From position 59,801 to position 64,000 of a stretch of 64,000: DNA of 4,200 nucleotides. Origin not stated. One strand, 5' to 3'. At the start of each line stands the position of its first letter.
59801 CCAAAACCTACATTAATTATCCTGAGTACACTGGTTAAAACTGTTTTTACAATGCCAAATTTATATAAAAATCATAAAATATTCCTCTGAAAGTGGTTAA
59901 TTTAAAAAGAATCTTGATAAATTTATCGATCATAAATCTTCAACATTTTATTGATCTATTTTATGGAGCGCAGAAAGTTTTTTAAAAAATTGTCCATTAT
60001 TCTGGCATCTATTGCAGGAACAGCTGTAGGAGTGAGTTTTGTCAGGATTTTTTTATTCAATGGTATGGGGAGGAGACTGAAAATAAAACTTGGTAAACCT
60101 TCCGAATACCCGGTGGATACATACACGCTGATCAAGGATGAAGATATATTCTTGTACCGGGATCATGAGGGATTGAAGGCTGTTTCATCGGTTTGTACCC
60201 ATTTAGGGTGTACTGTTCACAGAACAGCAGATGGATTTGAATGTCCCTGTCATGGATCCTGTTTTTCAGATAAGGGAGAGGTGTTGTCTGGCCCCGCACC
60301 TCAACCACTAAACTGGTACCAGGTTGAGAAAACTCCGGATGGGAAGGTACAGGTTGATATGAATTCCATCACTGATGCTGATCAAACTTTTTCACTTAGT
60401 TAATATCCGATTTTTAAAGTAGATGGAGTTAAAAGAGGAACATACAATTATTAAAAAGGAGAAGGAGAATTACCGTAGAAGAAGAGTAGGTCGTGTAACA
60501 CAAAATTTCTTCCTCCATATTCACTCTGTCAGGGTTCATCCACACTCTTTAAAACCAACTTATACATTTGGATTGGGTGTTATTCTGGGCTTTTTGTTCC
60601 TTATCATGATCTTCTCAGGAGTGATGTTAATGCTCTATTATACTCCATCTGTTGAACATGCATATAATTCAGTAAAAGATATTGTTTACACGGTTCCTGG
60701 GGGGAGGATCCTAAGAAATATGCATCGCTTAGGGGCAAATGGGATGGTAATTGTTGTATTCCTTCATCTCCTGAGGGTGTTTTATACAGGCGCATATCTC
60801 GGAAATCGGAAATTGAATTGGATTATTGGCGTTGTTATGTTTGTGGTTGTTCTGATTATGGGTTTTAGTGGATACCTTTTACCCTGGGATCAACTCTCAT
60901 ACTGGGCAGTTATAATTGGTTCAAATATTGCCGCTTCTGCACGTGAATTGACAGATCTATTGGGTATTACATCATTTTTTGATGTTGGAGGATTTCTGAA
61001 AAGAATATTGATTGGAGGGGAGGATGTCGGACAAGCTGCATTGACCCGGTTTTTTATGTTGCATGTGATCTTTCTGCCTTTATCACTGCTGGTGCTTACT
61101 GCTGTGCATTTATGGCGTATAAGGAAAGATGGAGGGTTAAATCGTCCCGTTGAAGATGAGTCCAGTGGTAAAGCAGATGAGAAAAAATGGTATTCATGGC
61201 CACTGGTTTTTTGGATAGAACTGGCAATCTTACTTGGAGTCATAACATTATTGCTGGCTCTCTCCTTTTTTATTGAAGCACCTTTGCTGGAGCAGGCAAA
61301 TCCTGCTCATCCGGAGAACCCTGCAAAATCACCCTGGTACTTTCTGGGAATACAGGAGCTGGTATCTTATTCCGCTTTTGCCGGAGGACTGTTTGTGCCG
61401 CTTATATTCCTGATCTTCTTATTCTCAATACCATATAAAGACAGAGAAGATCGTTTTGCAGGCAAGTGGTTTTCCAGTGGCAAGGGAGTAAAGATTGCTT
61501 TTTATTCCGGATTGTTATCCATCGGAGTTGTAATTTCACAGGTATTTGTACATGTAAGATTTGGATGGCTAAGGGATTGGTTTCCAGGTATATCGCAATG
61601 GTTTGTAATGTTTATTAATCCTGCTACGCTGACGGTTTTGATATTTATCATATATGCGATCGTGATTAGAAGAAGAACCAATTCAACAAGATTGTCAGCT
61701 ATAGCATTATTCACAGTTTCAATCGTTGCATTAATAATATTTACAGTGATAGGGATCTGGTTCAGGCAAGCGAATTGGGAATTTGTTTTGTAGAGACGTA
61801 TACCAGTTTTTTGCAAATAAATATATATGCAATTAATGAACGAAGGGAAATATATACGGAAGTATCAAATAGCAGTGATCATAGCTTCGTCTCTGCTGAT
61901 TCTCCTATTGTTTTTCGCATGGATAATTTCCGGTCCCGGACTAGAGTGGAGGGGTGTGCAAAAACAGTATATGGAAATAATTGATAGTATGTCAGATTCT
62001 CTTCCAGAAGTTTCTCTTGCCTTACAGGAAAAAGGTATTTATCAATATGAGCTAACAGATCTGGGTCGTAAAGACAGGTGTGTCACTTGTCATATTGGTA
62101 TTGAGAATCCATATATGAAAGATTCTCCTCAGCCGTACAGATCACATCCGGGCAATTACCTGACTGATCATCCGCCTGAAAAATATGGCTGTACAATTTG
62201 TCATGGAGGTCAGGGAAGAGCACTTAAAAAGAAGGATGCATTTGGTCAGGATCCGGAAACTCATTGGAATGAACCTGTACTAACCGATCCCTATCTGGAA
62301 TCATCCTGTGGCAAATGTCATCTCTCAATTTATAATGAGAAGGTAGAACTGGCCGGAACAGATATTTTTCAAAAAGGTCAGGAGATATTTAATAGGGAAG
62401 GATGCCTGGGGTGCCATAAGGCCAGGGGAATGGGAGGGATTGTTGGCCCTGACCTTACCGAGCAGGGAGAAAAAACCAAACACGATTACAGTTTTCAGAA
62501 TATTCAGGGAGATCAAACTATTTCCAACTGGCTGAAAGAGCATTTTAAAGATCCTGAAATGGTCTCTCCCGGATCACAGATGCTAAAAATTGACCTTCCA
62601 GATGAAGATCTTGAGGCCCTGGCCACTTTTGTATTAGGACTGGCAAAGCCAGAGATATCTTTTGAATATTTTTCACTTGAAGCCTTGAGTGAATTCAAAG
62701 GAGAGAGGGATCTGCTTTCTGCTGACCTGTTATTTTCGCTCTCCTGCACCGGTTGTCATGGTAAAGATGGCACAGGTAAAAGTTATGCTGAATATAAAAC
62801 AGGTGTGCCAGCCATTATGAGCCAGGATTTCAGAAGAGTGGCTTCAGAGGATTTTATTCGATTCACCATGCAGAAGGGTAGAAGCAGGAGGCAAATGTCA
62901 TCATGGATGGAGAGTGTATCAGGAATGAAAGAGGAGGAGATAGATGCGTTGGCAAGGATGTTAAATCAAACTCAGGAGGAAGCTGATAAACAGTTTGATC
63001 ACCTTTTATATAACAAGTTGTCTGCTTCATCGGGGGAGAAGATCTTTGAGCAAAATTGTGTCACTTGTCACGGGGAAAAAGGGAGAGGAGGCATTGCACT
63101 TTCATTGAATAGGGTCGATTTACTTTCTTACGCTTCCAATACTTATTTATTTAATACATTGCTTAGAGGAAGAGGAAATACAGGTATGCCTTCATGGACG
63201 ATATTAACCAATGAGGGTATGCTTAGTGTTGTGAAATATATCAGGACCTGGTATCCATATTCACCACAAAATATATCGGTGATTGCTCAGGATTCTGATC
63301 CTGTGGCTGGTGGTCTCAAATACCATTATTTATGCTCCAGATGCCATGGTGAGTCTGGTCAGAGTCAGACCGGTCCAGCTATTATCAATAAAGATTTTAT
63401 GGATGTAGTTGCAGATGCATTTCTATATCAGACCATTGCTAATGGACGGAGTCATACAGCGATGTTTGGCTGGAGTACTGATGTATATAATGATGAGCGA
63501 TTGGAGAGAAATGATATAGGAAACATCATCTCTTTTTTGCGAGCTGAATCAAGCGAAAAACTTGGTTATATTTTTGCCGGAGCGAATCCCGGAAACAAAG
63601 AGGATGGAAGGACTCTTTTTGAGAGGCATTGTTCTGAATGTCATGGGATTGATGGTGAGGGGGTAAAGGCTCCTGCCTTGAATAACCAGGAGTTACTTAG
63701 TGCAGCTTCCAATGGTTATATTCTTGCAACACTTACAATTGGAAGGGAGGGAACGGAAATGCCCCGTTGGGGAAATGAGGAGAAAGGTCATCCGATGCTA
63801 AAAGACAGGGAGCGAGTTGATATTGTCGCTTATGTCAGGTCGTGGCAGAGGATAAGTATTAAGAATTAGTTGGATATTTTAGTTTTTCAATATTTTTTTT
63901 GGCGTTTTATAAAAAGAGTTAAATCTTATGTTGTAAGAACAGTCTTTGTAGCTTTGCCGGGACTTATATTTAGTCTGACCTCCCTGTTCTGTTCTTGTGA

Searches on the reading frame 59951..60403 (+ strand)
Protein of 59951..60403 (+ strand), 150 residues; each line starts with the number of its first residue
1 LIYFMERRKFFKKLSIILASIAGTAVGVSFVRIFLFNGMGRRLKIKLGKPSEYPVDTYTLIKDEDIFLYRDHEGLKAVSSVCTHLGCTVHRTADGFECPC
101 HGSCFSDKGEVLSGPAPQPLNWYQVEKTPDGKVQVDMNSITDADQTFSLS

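Call 9: search_protein_families(library=pfam, proteins=[window:59951-60403:+], max_evalue=0.001)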
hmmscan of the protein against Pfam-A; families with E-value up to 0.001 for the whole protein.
window:59951-60403:+ (150 aa): 1 family
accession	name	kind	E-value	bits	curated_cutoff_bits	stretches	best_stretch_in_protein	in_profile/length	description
PF00355.32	Rieske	-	1e-13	51.4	20.3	1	51-123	9-87/88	Rieske [2Fe-2S] domain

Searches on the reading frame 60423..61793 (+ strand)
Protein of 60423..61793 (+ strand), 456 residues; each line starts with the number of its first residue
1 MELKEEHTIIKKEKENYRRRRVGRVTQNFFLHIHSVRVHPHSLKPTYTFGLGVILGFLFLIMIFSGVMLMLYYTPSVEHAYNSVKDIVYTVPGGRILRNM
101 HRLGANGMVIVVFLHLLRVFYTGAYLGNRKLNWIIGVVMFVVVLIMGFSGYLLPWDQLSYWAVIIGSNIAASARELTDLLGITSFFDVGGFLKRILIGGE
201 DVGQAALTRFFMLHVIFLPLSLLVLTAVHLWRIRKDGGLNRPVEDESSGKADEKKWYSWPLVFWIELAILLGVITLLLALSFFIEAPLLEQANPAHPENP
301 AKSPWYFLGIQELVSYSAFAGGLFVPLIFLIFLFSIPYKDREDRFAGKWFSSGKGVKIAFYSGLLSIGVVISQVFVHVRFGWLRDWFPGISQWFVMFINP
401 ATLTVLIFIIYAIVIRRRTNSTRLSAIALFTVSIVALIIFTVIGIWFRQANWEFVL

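Call 9: search_protein_families(library=pfam, proteins=[window:60423-61793:+], max_evalue=0.001)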
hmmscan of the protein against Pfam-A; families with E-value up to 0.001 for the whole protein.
window:60423-61793:+ (456 aa): 3 families
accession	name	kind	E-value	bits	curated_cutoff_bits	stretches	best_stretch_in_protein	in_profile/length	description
PF00033.24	Cytochrome_B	-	7.1e-40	137.3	27.2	1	46-236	11-188/189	Cytochrome b/b6/petB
PF13631.11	Cytochrom_B_N_2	-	9.7e-39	133.5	27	1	108-284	3-162/169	Cytochrome b(N-terminal)/b6/petB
PF14358.11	DUF4405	-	1e-05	26.4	26.7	1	53-117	4-63/66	Domain of unknown function (DUF4405)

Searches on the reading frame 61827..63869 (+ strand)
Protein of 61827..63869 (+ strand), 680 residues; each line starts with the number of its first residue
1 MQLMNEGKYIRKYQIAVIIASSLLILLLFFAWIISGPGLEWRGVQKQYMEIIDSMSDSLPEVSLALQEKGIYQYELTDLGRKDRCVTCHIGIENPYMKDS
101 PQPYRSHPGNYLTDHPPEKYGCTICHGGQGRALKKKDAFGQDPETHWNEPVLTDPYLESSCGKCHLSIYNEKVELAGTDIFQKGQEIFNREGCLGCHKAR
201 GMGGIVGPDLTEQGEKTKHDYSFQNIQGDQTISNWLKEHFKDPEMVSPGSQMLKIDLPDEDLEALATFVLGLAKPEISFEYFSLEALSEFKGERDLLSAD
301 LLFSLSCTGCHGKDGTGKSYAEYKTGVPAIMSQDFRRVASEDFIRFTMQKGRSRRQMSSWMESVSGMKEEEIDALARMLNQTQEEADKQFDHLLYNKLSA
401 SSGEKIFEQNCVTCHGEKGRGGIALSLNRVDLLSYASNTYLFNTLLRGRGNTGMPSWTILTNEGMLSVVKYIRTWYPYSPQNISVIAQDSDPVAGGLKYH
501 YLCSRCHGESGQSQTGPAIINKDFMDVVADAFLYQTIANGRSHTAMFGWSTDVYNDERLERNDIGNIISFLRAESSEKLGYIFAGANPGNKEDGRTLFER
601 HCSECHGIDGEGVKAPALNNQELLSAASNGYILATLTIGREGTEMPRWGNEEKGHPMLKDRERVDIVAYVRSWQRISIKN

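Call 9: search_protein_families(library=pfam, proteins=[window:61827-63869:+], max_evalue=0.001)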
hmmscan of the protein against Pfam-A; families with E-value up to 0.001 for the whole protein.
window:61827-63869:+ (680 aa): 5 families
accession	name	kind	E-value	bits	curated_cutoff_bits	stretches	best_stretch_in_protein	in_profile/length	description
PF00034.26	Cytochrom_C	-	2.5e-44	150.9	21.3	4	592-672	2-88/90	Cytochrome c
PF13442.11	Cytochrome_CBB3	-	9.7e-41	138.4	27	3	400-472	3-68/68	Cytochrome C oxidase, cbb3-type, subunit III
PF14522.11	Cytochrome_C7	-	1.1e-08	35.2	24.8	0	115-198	8-67/67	Cytochrome c7 and related cytochrome c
PF22113.1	Mtrc-MtrF_II-IV_dom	-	1.3e-05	25.2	30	1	114-200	76-166/176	Outer membrane cytochrome MtrC/MtrF-like, domains II/IV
PF14537.11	Cytochrom_c3_2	-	1.9e-05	25.5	25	0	114-166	28-65/79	Cytochrome c3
